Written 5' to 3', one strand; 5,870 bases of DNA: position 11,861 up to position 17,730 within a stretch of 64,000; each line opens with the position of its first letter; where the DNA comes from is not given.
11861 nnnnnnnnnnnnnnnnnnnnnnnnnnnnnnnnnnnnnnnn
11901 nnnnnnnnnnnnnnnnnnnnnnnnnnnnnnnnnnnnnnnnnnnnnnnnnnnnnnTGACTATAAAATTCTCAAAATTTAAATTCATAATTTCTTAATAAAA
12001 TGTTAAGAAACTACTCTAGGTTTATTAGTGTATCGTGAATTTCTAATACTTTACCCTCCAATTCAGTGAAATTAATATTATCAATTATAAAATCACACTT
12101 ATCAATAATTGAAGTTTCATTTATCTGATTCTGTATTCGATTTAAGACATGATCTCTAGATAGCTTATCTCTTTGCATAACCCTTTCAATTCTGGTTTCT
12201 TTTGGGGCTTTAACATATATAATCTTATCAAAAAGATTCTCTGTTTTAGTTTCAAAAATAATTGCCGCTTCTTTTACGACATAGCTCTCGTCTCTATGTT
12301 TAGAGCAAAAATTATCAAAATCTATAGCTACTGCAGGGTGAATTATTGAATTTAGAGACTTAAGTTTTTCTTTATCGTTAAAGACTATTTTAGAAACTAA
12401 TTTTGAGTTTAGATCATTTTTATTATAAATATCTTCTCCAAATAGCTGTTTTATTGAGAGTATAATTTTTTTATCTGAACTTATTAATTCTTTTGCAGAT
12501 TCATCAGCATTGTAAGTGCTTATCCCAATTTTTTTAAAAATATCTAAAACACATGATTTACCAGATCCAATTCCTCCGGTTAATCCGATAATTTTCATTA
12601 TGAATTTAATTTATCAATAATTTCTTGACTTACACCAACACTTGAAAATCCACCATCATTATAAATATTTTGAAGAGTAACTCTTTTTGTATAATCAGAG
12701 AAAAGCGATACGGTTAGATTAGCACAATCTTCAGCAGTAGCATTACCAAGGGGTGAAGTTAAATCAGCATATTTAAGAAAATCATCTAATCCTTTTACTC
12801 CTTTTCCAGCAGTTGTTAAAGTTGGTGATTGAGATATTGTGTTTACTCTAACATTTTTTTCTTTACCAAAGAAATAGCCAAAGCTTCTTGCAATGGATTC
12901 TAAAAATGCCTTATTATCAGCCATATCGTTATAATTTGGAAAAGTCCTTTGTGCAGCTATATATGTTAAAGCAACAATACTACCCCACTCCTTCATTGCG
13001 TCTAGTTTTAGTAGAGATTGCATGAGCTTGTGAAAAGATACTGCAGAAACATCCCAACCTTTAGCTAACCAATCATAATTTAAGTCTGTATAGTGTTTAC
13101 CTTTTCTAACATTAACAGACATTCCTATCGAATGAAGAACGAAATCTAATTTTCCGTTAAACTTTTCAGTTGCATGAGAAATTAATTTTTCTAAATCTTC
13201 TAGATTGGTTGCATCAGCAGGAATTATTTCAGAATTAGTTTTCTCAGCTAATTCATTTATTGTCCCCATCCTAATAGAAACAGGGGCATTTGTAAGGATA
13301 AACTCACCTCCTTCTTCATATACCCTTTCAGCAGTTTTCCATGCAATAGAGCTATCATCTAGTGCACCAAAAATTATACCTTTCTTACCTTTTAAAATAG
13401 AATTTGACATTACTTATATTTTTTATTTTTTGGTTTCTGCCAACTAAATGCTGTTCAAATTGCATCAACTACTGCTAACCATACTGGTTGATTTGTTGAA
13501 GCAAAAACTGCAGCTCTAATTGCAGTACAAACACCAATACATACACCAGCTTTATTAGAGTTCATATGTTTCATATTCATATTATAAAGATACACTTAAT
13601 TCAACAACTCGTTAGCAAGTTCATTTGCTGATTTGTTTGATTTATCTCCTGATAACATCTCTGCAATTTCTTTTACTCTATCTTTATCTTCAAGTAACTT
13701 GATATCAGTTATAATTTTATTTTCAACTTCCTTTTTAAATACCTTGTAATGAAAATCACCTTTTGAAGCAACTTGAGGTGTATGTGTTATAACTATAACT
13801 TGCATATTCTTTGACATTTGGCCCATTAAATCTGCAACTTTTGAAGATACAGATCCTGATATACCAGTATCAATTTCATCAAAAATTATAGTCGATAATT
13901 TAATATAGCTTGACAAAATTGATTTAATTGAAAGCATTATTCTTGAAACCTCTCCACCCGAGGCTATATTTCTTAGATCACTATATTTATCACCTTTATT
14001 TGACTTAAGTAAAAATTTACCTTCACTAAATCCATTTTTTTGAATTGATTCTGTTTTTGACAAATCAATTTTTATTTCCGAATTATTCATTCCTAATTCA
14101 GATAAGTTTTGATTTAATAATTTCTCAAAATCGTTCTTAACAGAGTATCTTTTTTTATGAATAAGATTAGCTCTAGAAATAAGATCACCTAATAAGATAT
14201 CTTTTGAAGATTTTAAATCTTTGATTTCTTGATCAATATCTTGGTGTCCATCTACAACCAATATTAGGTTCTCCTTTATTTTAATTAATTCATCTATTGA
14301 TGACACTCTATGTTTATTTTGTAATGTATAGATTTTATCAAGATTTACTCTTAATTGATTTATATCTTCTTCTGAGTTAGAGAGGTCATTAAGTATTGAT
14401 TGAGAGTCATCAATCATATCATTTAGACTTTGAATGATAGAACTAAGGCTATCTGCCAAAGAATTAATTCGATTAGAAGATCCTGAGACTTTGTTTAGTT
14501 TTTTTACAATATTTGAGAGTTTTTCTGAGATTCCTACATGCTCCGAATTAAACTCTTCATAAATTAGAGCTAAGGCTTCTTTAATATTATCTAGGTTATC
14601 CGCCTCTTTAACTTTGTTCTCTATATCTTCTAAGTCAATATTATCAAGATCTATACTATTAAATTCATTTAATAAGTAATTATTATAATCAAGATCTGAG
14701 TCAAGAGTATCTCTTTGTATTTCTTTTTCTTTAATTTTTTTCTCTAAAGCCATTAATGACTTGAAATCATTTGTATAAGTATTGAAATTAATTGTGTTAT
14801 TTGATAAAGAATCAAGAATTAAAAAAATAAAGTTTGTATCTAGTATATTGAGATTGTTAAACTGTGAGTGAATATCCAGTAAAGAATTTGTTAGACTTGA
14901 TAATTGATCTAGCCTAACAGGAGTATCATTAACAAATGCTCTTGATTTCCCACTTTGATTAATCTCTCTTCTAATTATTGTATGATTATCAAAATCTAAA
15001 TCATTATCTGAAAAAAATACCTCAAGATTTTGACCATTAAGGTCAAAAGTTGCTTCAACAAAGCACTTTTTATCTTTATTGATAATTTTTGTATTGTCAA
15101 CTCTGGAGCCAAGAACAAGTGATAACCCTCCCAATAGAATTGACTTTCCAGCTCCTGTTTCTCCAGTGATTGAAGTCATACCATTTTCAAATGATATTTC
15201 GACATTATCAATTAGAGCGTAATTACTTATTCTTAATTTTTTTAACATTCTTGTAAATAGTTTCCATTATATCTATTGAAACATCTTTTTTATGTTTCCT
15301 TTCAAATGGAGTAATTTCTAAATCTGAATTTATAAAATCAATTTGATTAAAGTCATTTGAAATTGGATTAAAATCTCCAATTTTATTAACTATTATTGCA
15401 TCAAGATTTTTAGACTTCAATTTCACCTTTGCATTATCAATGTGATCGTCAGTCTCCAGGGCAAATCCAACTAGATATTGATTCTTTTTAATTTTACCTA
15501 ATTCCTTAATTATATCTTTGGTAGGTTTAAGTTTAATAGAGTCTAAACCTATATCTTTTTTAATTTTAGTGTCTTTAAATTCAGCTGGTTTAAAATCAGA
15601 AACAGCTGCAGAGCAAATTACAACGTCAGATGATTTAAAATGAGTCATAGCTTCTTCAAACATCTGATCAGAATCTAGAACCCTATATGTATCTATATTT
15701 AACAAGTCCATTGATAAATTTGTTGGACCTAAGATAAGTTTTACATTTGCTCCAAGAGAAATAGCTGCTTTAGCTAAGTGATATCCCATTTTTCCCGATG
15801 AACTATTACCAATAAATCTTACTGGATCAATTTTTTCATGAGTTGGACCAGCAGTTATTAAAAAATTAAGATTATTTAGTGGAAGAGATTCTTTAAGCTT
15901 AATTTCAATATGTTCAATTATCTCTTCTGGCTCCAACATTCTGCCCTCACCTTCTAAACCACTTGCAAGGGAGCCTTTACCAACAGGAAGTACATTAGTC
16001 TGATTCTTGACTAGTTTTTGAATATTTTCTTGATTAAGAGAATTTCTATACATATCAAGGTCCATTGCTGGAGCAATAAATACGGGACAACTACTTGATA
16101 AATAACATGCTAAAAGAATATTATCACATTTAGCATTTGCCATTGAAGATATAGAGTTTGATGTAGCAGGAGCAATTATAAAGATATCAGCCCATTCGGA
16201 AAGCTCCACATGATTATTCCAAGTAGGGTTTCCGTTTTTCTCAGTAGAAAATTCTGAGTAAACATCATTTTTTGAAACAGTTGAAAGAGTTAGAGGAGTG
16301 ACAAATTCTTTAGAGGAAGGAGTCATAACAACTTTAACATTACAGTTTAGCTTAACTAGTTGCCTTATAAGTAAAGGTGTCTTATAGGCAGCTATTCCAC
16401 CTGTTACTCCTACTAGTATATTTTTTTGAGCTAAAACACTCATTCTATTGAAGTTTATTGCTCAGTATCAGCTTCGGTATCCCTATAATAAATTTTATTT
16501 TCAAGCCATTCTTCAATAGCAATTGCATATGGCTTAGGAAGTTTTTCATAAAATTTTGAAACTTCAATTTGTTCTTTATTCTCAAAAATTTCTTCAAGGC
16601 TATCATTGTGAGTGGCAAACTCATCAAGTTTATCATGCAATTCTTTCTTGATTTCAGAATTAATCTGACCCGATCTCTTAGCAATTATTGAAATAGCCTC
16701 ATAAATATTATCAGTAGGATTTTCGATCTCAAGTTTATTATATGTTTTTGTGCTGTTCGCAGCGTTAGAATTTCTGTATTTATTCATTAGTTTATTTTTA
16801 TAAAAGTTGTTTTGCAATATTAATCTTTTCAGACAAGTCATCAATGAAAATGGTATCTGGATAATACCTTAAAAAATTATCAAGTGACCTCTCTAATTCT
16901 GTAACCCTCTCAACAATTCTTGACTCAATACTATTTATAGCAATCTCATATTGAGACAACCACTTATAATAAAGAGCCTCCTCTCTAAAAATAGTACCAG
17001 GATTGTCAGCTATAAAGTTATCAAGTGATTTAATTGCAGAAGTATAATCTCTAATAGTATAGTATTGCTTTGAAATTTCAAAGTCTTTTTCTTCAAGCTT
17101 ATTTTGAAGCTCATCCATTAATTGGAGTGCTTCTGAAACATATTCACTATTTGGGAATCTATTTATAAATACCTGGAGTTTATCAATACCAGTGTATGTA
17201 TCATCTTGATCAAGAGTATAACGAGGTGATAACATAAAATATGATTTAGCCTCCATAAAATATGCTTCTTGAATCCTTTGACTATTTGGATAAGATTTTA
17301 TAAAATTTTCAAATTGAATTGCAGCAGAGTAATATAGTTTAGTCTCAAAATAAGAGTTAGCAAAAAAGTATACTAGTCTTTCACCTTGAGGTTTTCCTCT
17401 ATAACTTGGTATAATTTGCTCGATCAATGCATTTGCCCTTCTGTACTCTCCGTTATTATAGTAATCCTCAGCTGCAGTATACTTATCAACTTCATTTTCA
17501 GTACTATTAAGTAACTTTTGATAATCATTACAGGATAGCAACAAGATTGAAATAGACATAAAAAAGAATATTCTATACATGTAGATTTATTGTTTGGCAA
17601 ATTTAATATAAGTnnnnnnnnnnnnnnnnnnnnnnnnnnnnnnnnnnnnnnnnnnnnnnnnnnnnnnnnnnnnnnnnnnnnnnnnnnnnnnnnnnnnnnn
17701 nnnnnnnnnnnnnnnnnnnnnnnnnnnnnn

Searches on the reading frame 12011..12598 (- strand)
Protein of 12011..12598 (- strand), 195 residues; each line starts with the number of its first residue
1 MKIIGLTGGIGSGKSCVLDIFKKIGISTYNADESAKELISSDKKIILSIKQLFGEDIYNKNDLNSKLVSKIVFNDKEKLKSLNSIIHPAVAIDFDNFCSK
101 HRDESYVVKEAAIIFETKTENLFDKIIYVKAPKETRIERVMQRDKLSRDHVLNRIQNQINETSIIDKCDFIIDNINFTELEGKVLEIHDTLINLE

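Call 15: search_protein_families(library=ncbifam, proteins=[window:12011-12598:-], max_evalue=1e-15)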
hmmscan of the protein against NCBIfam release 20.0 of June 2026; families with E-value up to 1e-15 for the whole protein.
window:12011-12598:- (195 aa): 2 families
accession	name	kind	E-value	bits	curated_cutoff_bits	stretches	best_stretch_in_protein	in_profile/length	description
TIGR00152.1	TIGR00152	equivalog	2e-40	138.6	65.55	1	3-184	1-183/188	dephospho-CoA kinase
NF002879.0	PRK03333.1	equivalog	9.2e-30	103.9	215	1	2-176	2-177/395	dephospho-CoA kinase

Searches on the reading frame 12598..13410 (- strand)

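Call 15: search_protein_families(library=ncbifam, proteins=[window:12598-13410:-], max_evalue=1e-15)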
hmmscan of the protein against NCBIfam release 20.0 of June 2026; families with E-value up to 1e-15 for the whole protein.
window:12598-13410:- (270 aa): 15 families
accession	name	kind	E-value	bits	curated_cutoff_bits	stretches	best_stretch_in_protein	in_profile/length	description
NF005908.0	PRK07889.1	equivalog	7.8e-42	143.7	299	1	4-259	3-255/256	enoyl-ACP reductase FabI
NF005078.0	PRK06505.1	equivalog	4.6e-39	134.2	446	1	3-261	2-257/271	enoyl-ACP reductase FabI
NF006019.0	PRK08159.1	equivalog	3.7e-38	131.2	452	1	2-261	4-260/272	enoyl-ACP reductase FabI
NF005717.0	PRK07533.1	equivalog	2.8e-36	125.5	337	1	3-257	6-257/259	enoyl-ACP reductase FabI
NF006266.0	PRK08415.1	equivalog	2.1e-35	122.4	441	1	5-263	2-257/274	enoyl-ACP reductase FabI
NF005615.0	PRK07370.1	equivalog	1.9e-33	115.8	391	1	6-259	5-258/259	enoyl-ACP reductase FabI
NF005422.0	PRK06997.1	equivalog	4.5e-33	114.7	440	1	5-263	3-259/262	enoyl-ACP reductase FabI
NF006369.1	PRK08594.1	equivalog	4.4e-32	111.5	370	1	5-258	3-255/256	enoyl-ACP reductase FabI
NF005145.0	PRK06603.1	equivalog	6.4e-32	111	456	1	1-260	1-257/260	enoyl-ACP reductase FabI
NF004748.0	PRK06079.1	equivalog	1.1e-29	103.4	362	1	4-254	3-248/252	enoyl-ACP reductase FabI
NF040631.2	InhA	exception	6.5e-29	101.2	430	1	5-254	2-257/257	NADH-dependent enoyl-ACP reductase InhA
NF006428.0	PRK08690.1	equivalog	1.1e-27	96.9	462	1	5-259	3-256/261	enoyl-ACP reductase FabI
NF005938.0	PRK07984.1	equivalog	7.4e-27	94.2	477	1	5-258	3-254/262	enoyl-ACP reductase FabI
NF004957.0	PRK06300.1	equivalog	1.2e-25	90.4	356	1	79-266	111-296/299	enoyl-[acyl-carrier-protein] reductase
NF005975.0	PRK08063.1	equivalog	2.8e-17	62.9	328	1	52-258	47-249/250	enoyl-[acyl-carrier-protein] reductase FabL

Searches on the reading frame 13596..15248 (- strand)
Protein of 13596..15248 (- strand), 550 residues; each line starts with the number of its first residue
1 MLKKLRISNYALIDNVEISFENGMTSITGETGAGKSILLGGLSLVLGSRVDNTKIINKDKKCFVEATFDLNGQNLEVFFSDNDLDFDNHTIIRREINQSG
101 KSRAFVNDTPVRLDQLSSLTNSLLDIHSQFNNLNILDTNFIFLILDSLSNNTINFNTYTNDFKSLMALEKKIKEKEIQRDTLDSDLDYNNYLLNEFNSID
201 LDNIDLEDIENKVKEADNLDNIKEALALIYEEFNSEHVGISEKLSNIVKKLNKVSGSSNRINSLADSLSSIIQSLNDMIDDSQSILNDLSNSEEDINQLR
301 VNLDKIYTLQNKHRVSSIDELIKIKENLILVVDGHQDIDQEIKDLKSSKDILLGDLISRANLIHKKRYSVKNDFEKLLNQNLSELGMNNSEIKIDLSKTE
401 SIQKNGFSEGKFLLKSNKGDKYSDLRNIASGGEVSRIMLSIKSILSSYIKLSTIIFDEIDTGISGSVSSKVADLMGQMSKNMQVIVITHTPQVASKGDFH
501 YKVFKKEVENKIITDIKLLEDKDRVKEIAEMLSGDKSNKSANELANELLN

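Call 15: search_protein_families(library=ncbifam, proteins=[window:13596-15248:-], max_evalue=1e-15)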
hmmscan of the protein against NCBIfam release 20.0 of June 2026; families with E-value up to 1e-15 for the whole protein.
window:13596-15248:- (550 aa): 2 families
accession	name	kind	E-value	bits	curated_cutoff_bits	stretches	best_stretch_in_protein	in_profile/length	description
TIGR00634.1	recN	equivalog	1.7e-114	383.8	407.85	1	1-550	1-562/563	DNA repair protein RecN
NF008121.0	PRK10869.1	equivalog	2.2e-93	313.7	418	1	1-549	1-551/553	DNA repair protein RecN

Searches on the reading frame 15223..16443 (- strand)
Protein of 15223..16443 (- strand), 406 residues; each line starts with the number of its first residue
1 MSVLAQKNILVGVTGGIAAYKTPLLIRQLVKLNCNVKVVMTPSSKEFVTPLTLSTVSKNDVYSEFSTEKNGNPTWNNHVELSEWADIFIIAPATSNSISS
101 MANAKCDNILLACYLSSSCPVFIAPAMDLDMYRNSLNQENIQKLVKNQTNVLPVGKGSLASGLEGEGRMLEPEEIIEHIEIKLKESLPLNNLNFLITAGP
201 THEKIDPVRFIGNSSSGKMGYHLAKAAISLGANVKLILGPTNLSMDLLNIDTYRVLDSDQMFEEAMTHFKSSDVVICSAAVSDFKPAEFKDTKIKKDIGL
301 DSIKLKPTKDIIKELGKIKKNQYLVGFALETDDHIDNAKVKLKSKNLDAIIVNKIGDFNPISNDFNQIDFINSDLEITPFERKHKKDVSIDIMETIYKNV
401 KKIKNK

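Call 15: search_protein_families(library=ncbifam, proteins=[window:15223-16443:-], max_evalue=1e-15)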
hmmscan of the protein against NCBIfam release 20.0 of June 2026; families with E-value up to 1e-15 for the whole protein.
window:15223-16443:- (406 aa): 3 families
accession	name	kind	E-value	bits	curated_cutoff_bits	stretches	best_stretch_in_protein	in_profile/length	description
TIGR00521.1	coaBC_dfp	equivalog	5.8e-117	391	219.7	1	5-396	2-391/392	bifunctional phosphopantothenoylcysteine decarboxylase/phosphopantothenate--cysteine ligase CoaBC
TIGR02113.1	coaC_strep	equivalog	4.7e-42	143.8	261.4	1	7-180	1-174/177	phosphopantothenoylcysteine decarboxylase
NF005231.0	PRK06732.1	equivalog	3.9e-17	62.8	265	0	193-291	2-101/229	phosphopantothenate--cysteine ligase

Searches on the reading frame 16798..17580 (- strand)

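Call 15: search_protein_families(library=ncbifam, proteins=[window:16798-17580:-], max_evalue=1e-15)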
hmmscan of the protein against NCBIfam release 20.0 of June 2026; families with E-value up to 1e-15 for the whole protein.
window:16798-17580:- (260 aa): 1 family
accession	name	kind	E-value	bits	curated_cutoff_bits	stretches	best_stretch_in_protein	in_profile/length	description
TIGR03302.1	OM_YfiO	subfamily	8.2e-38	130.2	81.4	1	3-211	3-214/239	outer membrane protein assembly factor BamD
